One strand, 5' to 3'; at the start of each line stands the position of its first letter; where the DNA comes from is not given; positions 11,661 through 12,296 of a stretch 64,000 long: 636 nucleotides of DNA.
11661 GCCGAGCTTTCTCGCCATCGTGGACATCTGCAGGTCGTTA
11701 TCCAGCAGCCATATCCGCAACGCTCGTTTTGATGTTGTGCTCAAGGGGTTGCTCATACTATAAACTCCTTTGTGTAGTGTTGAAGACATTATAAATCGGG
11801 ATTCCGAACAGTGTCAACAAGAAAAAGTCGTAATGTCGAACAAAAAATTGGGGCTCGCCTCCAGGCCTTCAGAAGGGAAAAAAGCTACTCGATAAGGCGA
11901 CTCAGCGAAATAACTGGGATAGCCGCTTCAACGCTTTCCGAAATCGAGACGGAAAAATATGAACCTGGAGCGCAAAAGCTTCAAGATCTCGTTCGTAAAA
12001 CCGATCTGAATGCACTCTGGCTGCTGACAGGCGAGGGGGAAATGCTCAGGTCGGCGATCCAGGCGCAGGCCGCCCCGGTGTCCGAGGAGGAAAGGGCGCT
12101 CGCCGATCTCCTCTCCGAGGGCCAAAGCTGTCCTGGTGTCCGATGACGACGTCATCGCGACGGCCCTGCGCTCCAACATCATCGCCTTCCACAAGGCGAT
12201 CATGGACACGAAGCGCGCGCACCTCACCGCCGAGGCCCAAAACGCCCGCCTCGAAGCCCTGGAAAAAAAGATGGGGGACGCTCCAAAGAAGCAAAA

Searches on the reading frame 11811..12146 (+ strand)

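Call 71: search_protein_families(library=pfam, proteins=[window:11811-12146:+], max_evalue=0.00001)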
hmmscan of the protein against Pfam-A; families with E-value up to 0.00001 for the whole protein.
window:11811-12146:+ (111 aa): 2 families
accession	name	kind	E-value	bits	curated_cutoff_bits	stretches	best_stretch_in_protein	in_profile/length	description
PF12844.13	HTH_19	-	3.5e-12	46.5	30.2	1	14-77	1-64/64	Helix-turn-helix domain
PF01381.28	HTH_3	-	1.7e-07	31.6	23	1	17-71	1-55/55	Helix-turn-helix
